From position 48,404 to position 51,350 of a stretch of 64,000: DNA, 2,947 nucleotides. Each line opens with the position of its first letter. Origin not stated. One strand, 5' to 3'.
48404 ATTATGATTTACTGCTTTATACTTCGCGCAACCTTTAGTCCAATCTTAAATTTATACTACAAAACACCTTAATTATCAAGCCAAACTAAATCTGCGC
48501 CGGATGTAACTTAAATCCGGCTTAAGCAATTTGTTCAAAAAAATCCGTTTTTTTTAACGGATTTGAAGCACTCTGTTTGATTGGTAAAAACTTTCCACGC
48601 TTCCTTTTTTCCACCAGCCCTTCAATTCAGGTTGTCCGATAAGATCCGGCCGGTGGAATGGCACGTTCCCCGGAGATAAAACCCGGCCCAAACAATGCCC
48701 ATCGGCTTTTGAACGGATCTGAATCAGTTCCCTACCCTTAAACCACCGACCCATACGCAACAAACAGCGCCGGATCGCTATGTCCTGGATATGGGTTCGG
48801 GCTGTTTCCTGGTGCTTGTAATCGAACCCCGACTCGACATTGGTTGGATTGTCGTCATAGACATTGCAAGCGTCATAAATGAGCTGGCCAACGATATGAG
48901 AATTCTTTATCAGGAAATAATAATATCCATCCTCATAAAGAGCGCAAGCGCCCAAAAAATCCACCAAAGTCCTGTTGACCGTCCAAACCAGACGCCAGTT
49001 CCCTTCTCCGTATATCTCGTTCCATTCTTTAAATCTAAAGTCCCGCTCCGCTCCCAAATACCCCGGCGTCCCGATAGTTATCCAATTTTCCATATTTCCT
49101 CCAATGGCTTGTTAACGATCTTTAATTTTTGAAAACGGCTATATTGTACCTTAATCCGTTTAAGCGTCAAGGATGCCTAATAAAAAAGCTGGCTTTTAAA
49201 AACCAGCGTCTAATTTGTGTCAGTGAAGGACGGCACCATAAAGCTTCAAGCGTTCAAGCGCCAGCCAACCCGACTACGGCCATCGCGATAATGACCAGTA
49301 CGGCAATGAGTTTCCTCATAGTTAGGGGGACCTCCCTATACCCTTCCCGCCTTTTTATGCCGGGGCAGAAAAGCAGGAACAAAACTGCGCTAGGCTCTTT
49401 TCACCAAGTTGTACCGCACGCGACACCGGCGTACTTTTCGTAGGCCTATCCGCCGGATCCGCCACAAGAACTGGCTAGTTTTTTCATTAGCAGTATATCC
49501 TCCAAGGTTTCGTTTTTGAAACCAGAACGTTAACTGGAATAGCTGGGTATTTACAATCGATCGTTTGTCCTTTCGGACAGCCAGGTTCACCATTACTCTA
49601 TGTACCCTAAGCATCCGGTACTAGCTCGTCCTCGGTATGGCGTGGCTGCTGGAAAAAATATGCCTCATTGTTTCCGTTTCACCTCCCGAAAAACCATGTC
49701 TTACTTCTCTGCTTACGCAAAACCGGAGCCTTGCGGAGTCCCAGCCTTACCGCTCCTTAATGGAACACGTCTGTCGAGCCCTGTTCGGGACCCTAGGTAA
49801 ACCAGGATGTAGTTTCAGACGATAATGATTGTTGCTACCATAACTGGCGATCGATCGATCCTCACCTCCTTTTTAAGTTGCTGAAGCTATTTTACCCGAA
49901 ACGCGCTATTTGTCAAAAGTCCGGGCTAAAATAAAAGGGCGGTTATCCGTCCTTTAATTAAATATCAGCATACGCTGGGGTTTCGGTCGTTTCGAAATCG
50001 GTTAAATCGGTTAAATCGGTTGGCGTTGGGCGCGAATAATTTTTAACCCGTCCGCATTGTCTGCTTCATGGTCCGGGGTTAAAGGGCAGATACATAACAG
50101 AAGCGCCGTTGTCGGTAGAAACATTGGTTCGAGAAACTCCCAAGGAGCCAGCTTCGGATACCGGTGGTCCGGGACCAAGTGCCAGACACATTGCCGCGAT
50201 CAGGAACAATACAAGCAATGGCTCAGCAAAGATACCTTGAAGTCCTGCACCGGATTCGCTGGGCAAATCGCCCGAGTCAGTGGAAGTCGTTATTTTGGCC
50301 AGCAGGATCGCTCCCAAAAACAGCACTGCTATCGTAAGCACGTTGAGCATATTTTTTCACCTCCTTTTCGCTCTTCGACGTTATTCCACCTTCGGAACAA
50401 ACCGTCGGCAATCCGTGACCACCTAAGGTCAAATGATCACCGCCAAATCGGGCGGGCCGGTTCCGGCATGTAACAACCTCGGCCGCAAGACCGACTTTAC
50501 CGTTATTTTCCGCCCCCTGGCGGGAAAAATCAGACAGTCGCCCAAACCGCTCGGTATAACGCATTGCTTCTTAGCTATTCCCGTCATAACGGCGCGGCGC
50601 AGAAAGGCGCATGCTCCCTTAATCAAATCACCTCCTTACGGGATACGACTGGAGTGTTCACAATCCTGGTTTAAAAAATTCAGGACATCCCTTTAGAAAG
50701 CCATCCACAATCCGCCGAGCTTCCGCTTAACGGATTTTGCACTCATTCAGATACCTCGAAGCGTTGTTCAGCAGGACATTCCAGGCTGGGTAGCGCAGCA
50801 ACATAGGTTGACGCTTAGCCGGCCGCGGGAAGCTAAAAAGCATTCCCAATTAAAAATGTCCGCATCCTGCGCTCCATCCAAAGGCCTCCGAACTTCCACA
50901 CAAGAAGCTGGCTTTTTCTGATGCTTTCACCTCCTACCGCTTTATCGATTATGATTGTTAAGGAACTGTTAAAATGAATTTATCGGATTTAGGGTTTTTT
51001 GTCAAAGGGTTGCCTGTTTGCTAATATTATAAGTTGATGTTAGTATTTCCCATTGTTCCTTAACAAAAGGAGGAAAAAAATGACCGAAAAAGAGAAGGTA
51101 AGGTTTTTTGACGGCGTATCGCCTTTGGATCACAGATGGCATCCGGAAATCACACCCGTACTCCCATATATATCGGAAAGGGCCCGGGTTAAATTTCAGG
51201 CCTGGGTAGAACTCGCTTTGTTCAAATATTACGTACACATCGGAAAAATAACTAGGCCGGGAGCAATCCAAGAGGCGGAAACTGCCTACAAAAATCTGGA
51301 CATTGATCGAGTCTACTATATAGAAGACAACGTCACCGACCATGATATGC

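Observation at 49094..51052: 1.96-kb region without conventional genes, the largest gap in an otherwise compact window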

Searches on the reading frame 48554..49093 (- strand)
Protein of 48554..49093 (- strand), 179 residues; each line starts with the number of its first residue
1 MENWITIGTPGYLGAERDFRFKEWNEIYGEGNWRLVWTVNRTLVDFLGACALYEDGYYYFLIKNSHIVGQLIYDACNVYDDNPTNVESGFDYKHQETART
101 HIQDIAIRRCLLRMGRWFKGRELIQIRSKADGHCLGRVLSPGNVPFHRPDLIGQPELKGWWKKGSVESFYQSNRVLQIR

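Call 10: find_encoding_contigs(protein=window:48554-49093:-, flank=10000, max_places=10)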
Protein window:48554-49093:- (179 aa): 17 contigs read that carry it; 7 places shown.
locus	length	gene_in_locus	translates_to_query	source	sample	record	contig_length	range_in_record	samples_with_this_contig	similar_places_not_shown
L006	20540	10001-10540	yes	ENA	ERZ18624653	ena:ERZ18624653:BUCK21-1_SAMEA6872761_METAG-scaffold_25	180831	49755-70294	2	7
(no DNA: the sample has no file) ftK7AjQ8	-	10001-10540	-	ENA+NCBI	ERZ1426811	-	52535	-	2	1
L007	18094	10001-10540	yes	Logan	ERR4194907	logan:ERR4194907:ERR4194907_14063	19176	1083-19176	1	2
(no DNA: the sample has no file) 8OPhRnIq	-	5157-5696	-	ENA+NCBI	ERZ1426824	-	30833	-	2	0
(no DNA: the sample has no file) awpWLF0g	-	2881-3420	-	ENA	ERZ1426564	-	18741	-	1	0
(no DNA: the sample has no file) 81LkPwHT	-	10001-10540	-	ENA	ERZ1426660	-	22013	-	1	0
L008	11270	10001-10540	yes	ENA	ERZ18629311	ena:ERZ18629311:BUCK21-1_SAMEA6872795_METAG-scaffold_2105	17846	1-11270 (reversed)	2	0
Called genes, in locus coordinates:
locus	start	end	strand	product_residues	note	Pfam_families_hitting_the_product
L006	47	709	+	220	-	-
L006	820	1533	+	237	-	-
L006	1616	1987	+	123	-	-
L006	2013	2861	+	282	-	PF05822:UMPH-1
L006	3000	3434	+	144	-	-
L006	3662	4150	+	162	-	-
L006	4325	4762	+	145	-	-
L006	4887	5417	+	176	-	PF13328:HD_4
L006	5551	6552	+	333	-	PF02618:YceG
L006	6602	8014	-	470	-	PF00206:Lyase_1, PF08328:ASL_C, PF10397:ADSL_C (faint)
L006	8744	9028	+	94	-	-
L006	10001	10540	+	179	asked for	-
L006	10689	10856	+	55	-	-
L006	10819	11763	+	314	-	PF01784:DUF34_NIF3 (faint)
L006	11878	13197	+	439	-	PF00768:Peptidase_S11, PF13354:Beta-lactamase2 (weak)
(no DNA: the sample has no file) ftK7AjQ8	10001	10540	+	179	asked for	-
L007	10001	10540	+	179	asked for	-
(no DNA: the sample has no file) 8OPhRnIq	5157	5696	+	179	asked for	-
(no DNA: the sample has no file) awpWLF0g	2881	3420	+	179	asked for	-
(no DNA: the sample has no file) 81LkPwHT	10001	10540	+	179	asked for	-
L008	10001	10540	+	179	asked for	-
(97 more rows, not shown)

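Call 13: find_homologous_proteins(query=window:48554-49093:-)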
Query window:48554-49093:- (179 aa): 206 proteins with E <= 0.001 among 214 candidates; the best 120 are listed.
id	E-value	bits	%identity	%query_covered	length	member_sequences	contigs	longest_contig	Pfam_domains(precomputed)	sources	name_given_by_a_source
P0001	6.8e-124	429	100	100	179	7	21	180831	-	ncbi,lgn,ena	-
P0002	1.9e-88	313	75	100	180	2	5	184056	-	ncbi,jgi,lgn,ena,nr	ncbi:MAG TPA: hypothetical protein P5080_01355 [Candidatus Paceibacterota bacterium]|nr:hypothetical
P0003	5.0e-87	308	74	100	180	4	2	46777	-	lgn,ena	-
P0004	2.1e-81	290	70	100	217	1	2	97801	-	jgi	jgi:hypothetical protein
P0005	3.2e-78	279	67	100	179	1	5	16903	-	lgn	-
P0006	5.8e-76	272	65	100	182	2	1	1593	-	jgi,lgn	jgi:hypothetical protein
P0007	1.9e-75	270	65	99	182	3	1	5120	-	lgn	-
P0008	1.9e-74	267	64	100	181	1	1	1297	-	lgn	-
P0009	2.1e-74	267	65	100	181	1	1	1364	-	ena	-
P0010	1.4e-73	264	64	100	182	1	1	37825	-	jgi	jgi:hypothetical protein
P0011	2.7e-73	263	65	99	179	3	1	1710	-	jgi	-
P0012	3.0e-73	263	63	100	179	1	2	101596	-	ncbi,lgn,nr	ncbi:MAG: hypothetical protein HYX20_01690 [Candidatus Yanofskybacteria bacterium]|nr:hypothetical p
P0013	5.3e-73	262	61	100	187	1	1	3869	-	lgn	-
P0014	8.5e-73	262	64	100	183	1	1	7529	-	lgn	-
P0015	9.3e-73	262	60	100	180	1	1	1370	-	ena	-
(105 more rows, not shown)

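Call 14: find_encoding_contigs(protein=P0002, flank=8000, max_places=2)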
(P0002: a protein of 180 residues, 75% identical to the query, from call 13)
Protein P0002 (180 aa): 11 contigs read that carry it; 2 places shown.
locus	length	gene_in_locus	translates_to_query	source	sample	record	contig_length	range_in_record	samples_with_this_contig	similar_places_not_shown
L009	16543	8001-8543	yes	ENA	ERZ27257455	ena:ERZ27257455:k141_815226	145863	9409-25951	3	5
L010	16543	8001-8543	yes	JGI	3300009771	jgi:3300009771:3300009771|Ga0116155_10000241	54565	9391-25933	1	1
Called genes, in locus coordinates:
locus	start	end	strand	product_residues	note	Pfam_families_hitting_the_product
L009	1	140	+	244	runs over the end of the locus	-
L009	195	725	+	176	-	PF13328:HD_4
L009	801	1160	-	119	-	-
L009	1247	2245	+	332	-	PF02618:YceG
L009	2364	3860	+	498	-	PF00206:Lyase_1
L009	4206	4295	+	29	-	-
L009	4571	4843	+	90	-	-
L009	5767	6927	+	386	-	-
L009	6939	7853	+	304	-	-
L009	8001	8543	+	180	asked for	-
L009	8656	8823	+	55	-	-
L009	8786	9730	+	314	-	PF01784:DUF34_NIF3 (faint)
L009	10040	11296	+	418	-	PF00768:Peptidase_S11, PF02113:Peptidase_S13 (faint), PF13354:Beta-lactamase2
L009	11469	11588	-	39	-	-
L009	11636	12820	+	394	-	PF00438:S-AdoMet_synt_N, PF02772:S-AdoMet_synt_M, PF02773:S-AdoMet_synt_C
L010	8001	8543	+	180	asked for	-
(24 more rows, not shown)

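Call 15: find_encoding_contigs(protein=P0003, flank=8000, max_places=2)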
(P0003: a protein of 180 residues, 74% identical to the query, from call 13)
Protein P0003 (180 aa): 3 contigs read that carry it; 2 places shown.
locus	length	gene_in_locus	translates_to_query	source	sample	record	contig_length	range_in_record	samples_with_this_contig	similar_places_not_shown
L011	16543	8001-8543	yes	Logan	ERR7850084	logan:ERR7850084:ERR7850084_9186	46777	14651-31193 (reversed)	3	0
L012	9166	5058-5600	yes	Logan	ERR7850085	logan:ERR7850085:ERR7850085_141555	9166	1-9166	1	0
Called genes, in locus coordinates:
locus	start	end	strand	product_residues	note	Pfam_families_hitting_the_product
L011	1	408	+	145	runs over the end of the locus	-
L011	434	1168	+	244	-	-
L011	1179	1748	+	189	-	PF13328:HD_4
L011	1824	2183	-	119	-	-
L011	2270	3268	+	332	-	PF02618:YceG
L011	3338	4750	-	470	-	PF00206:Lyase_1, PF08328:ASL_C, PF10397:ADSL_C (weak)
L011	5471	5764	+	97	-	-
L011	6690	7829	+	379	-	PF07669:Eco57I (weak)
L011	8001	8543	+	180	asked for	-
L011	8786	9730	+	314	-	PF01784:DUF34_NIF3 (faint)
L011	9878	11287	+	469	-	PF02113:Peptidase_S13 (faint), PF13354:Beta-lactamase2 (weak), PF00768:Peptidase_S11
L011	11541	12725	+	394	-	PF00438:S-AdoMet_synt_N, PF02772:S-AdoMet_synt_M, PF02773:S-AdoMet_synt_C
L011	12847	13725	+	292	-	PF06550:SPP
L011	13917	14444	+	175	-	-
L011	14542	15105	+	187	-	PF03167:UDG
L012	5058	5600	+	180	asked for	-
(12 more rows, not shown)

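Call 16: find_encoding_contigs(protein=P0004, flank=8000, max_places=2)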
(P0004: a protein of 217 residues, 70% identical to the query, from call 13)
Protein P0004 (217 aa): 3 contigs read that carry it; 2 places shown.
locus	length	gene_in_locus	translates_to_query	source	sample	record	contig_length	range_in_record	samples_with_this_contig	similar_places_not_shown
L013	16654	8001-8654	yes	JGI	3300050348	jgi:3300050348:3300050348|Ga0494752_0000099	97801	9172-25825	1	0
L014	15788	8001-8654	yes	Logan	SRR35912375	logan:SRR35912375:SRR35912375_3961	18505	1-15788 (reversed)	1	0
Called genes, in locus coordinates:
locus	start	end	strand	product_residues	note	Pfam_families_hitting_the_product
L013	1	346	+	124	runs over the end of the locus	-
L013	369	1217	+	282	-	PF05822:UMPH-1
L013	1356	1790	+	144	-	-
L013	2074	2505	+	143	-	-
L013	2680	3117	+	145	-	-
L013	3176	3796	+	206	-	PF13328:HD_4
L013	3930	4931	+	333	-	PF02618:YceG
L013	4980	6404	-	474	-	PF00206:Lyase_1, PF08328:ASL_C, PF10397:ADSL_C (weak)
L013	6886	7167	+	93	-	-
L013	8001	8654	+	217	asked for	-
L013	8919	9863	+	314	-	PF01784:DUF34_NIF3 (faint)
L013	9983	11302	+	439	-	PF00768:Peptidase_S11, PF13354:Beta-lactamase2 (weak)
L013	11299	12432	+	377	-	PF05559:DUF763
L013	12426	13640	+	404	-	PF00438:S-AdoMet_synt_N, PF02772:S-AdoMet_synt_M, PF02773:S-AdoMet_synt_C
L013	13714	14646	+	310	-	PF06550:SPP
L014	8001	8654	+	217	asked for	-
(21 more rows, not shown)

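Call 38: search_protein_families(library=pfam, proteins=[window:48554-49093:-], max_evalue=10)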
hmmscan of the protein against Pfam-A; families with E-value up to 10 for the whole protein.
window:48554-49093:- (179 aa): 0 families

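Call 39: search_protein_families(library=ncbifam, proteins=[window:48554-49093:-], max_evalue=10)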
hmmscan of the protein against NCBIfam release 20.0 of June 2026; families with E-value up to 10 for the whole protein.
window:48554-49093:- (179 aa): 0 families

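Call 79: search_protein_families(library=phrogs, proteins=[window:48554-49093:-], max_evalue=1)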
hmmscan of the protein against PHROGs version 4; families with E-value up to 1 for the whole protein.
window:48554-49093:- (179 aa): 1 family
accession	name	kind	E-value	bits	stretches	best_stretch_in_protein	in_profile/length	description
phrog_30400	-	unknown function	0.18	12.9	1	52-73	8-29/41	-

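Call 80: search_protein_families(library=padloc, proteins=[window:48554-49093:-], max_evalue=1)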
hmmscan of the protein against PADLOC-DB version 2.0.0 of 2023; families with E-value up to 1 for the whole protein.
window:48554-49093:- (179 aa): 0 families

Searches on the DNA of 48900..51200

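Call 4: search_rna_families(source=window, start=48900, end=51200, threshold=evalue, max_evalue=10, show_alignments=3)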
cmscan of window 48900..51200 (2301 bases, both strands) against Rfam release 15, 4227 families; matches with E-value up to 10: 1.
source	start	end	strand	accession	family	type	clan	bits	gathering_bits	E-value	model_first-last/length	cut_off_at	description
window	49905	49966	+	RF03154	twister-P3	Gene; ribozyme;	CL00120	16.3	39.9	9.9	1-73/73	no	type-P3 twister ribozyme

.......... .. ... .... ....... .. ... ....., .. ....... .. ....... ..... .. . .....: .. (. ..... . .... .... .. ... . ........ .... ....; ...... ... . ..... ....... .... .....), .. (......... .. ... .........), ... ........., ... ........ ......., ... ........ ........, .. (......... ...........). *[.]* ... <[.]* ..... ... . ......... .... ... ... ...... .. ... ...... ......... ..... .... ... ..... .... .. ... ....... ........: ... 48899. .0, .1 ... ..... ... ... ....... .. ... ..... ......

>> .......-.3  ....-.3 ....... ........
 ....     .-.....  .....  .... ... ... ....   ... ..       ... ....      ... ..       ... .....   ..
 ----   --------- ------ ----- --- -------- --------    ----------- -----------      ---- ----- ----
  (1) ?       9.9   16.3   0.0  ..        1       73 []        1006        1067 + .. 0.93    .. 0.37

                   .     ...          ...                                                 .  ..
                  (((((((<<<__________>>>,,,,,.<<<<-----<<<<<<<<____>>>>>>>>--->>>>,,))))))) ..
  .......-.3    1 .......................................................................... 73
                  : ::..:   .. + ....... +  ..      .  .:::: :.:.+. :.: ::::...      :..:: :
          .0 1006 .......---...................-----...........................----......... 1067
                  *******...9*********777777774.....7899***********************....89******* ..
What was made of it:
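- On Any Rfam 15 family (including OLE, GOLLD, ROOL, HEARO, raiA, tmRNA, RNase P, SRP, 6S, group I/II introns, riboswitches): Within 48900-51200, at E <= 10, the only match is a twister-P3 hit of 16.3 bits against a gathering score of 39.9 (call 4).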

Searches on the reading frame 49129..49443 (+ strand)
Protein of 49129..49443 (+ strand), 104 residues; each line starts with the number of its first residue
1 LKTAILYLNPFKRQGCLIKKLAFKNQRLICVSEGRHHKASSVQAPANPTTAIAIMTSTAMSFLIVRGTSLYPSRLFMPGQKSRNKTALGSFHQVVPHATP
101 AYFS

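Call 82: search_protein_families(library=pfam, proteins=[window:49129-49443:+], max_evalue=1)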
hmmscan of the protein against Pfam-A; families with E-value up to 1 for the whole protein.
window:49129-49443:+ (104 aa): 0 families

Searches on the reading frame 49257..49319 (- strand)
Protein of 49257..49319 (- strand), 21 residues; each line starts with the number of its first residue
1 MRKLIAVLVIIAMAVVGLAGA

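Call 38: search_protein_families(library=pfam, proteins=[window:49257-49319:-], max_evalue=10)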
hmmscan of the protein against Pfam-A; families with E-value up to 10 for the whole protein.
seq(21 aa): 1 family
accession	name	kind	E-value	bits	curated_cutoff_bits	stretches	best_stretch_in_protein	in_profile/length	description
PF08139.17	LPAM_1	-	0.55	11.2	20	1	1-13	1-13/18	Prokaryotic membrane lipoprotein lipid attachment site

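Call 39: search_protein_families(library=ncbifam, proteins=[window:49257-49319:-], max_evalue=10)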
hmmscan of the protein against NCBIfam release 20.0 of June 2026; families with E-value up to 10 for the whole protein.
seq(21 aa): 2 families
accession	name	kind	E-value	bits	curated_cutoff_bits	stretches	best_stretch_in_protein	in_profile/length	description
NF040843.1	SE2200_fam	equivalog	0.053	13.6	30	1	1-18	1-18/33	SE2200 family small protein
NF047847.2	SS_mature_LptM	equivalog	0.39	10.8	27.7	1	1-20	1-19/31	LPS translocon maturation chaperone LptM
